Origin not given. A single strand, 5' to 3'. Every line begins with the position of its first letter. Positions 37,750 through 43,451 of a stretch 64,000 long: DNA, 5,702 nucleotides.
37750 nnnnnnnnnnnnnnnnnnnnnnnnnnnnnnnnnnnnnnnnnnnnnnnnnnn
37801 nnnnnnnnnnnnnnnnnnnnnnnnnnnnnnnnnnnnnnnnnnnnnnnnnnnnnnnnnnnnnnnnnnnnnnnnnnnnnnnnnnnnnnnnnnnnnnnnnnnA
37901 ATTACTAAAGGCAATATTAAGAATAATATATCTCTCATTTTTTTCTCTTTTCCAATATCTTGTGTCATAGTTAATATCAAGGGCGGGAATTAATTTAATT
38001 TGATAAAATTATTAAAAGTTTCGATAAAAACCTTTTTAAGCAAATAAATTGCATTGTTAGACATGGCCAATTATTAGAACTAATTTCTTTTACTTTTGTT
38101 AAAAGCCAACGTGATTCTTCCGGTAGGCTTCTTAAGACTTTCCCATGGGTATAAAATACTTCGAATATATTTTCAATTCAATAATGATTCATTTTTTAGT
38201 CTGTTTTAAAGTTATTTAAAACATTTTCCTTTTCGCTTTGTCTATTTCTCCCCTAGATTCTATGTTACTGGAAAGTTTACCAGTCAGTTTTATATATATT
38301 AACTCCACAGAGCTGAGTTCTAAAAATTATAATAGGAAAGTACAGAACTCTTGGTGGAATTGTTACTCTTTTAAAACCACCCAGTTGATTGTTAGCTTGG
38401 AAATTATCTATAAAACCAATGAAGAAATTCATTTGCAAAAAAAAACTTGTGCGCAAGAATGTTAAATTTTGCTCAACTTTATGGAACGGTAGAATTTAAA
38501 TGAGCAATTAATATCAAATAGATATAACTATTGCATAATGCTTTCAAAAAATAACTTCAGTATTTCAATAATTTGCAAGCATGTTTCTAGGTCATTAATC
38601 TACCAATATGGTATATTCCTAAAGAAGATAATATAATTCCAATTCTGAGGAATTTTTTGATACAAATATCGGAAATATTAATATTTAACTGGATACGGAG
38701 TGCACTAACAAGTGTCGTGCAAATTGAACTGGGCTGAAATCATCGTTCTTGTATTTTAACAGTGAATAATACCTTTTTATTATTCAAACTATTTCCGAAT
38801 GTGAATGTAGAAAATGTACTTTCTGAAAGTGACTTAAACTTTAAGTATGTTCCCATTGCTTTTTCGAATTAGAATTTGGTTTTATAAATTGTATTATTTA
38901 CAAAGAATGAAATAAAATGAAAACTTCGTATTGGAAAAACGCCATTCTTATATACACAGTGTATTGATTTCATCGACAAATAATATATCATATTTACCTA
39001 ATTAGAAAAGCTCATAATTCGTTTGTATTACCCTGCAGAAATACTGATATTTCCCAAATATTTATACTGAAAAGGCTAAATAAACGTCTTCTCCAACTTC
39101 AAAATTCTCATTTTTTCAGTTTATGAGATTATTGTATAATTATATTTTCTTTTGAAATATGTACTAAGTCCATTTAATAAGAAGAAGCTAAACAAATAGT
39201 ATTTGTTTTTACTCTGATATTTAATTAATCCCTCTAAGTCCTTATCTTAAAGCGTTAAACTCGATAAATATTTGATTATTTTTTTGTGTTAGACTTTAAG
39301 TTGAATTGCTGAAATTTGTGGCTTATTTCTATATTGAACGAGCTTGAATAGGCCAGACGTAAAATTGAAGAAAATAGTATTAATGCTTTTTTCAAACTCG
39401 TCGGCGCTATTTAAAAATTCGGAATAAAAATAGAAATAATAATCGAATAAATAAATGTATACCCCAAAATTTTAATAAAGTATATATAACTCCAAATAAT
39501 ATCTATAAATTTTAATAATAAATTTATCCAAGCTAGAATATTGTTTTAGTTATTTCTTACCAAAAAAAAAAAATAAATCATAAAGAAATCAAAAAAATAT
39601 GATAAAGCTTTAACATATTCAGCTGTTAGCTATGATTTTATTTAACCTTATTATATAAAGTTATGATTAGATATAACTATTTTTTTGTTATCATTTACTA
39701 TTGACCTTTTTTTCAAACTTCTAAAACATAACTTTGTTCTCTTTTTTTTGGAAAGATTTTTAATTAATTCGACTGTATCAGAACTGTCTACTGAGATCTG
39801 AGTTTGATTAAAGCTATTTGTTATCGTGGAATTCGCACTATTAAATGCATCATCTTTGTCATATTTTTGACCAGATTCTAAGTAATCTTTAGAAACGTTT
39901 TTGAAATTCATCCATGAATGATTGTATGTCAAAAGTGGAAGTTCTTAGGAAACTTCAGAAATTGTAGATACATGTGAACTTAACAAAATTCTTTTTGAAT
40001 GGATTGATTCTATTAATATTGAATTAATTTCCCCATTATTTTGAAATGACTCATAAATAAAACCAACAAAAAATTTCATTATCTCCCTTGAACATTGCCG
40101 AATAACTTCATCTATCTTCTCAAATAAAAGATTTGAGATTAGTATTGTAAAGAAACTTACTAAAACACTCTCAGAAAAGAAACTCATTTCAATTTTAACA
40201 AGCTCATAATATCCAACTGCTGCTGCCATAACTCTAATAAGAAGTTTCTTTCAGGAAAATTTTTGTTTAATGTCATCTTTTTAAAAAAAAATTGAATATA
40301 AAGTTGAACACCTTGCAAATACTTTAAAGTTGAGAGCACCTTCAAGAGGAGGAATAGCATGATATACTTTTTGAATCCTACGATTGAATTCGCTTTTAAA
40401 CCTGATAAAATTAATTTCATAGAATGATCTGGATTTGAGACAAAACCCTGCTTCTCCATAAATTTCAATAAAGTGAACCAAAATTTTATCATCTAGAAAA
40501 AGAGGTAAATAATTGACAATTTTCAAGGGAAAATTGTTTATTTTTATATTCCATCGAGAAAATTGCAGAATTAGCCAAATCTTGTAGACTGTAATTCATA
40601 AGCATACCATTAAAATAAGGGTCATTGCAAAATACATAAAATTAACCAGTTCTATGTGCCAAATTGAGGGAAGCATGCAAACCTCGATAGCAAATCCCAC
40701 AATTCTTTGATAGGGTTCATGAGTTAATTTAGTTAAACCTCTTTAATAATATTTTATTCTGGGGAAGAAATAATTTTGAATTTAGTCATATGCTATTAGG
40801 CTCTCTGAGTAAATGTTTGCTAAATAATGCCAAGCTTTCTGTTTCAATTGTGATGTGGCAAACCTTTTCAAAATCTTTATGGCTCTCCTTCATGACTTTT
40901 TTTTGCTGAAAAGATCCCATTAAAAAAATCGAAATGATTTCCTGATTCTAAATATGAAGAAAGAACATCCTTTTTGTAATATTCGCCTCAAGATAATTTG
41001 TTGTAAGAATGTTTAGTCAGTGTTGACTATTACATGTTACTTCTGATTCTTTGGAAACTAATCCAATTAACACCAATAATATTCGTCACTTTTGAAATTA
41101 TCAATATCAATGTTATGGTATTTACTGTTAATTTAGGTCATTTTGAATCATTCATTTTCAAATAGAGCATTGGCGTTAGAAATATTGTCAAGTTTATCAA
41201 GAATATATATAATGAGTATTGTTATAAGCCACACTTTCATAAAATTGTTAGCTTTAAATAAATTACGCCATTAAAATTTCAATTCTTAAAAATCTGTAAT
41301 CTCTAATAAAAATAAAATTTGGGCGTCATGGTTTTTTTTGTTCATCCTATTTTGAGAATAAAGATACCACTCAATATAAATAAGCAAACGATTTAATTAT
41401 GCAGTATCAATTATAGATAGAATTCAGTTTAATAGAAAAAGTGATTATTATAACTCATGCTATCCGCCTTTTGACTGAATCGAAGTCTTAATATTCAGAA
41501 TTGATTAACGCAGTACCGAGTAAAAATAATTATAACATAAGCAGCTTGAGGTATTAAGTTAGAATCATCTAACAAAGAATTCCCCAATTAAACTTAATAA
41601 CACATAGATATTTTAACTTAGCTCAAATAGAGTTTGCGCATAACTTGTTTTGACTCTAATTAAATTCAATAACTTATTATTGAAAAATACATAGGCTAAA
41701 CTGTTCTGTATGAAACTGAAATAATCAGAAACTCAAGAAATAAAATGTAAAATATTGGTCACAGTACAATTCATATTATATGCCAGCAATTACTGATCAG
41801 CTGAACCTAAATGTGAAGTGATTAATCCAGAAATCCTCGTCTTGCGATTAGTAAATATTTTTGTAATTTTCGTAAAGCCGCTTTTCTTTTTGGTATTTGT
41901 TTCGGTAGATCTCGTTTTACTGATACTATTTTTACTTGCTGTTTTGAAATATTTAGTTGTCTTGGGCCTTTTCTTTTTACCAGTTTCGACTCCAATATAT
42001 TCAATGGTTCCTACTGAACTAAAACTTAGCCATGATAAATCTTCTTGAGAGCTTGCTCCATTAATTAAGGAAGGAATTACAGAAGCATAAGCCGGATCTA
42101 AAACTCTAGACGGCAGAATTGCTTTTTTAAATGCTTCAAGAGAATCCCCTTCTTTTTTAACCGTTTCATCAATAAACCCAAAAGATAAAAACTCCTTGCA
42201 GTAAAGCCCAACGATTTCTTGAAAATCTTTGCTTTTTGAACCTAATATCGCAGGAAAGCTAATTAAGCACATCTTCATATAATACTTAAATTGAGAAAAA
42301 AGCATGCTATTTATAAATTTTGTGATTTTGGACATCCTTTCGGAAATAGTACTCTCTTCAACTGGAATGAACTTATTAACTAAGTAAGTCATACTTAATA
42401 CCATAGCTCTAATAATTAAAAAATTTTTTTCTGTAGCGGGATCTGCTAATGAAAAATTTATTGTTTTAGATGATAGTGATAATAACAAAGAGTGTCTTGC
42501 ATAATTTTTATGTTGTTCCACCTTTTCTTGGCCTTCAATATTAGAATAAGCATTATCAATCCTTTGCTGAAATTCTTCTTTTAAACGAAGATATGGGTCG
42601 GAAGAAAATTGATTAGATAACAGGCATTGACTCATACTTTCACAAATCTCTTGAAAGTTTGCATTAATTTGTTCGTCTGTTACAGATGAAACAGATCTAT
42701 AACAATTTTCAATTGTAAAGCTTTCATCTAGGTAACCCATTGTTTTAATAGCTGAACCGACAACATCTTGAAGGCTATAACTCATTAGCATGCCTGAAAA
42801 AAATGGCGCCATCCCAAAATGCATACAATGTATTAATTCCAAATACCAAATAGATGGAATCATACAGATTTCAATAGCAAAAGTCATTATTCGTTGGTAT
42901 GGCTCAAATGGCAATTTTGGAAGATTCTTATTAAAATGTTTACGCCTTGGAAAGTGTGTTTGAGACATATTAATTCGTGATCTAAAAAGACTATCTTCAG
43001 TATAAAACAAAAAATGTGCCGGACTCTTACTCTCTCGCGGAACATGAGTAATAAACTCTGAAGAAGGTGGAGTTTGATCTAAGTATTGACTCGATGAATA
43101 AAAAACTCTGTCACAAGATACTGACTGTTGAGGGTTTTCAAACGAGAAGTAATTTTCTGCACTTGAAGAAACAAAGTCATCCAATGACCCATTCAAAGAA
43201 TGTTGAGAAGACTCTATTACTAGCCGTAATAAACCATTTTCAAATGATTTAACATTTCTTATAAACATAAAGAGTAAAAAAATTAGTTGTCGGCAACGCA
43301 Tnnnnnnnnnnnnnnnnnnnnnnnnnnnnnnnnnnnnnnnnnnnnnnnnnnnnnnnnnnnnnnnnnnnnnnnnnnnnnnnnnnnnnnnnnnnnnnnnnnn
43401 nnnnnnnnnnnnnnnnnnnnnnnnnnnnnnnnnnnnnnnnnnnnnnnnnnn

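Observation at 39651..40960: Pseudogenised family member inside the array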

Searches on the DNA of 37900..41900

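Call 60: search_rna_families(source=window, start=37900, end=41900, threshold=evalue, max_evalue=1)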
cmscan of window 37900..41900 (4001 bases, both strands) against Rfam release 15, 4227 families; matches with E-value up to 1: 0.
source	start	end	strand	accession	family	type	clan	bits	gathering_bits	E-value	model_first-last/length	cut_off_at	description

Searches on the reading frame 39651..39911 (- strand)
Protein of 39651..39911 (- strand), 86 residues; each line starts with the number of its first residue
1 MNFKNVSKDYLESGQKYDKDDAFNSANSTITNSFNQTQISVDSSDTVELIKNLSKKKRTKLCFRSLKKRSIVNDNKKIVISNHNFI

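Call 52: find_encoding_contigs(protein=window:39651-39911:-, flank=3000, max_places=10)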
Protein window:39651-39911:- (86 aa): 24 contigs read that carry it; 5 places shown.
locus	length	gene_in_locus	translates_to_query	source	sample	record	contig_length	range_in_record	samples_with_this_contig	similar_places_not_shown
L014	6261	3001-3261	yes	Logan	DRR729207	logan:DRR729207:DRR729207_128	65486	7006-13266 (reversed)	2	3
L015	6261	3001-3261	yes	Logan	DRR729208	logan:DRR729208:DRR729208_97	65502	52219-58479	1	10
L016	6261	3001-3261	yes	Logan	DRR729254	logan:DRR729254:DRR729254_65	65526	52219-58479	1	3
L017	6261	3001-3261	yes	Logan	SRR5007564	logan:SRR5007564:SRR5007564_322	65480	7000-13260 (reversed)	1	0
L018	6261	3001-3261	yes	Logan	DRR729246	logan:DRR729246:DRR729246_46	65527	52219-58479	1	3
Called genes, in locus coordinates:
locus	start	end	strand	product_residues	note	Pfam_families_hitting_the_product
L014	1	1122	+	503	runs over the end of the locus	-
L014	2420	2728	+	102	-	-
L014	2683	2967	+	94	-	-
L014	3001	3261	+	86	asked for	-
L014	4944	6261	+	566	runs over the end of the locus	-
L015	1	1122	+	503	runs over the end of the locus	-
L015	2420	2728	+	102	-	-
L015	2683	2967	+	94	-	-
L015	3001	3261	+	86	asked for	-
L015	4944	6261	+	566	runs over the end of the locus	-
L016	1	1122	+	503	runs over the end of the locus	-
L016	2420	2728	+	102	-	-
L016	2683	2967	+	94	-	-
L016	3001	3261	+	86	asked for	-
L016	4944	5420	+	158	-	-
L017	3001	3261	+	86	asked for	-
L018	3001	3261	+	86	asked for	-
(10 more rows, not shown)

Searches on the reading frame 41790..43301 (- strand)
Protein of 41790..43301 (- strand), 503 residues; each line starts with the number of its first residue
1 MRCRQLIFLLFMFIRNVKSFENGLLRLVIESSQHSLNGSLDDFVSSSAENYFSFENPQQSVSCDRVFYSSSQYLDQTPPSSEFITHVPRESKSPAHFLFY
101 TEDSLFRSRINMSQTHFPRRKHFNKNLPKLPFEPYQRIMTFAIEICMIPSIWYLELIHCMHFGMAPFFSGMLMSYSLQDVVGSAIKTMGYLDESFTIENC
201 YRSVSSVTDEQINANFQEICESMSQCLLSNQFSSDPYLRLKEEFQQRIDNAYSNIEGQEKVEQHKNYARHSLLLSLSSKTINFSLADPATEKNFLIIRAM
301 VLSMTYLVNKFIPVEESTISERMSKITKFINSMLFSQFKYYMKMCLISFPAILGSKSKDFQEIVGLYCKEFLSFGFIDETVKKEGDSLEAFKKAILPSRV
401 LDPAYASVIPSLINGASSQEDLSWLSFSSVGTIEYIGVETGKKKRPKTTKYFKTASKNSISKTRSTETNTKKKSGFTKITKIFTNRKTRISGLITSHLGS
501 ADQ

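Call 16: find_encoding_contigs(protein=window:41790-43301:-, flank=10000, max_places=10)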
Protein window:41790-43301:- (503 aa): 5 contigs read that carry it; 4 places shown.
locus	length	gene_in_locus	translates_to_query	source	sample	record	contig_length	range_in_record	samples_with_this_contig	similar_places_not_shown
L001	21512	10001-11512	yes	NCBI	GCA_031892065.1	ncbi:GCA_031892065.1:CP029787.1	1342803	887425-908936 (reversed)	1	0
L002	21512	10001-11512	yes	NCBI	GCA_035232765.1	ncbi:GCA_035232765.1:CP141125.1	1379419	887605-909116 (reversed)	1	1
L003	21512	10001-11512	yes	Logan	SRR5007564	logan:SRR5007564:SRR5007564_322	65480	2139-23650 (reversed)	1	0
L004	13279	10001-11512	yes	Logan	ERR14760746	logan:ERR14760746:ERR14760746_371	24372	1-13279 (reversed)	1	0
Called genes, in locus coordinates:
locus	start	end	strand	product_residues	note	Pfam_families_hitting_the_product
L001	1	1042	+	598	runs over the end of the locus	-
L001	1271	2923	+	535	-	-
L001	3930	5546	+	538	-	-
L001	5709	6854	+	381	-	-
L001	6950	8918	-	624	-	-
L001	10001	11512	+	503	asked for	-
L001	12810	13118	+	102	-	-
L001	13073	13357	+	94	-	-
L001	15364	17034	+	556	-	-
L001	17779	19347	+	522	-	-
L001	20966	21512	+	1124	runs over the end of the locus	-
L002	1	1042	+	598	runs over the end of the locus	-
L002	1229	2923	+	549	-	-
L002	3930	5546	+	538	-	-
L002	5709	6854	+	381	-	-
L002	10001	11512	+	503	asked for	-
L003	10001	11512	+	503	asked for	-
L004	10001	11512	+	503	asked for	-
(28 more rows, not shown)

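Call 58: search_protein_families(library=pfam, proteins=[window:41790-43301:-], max_evalue=0.1)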
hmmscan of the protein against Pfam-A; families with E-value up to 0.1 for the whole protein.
window:41790-43301:- (503 aa): 0 families
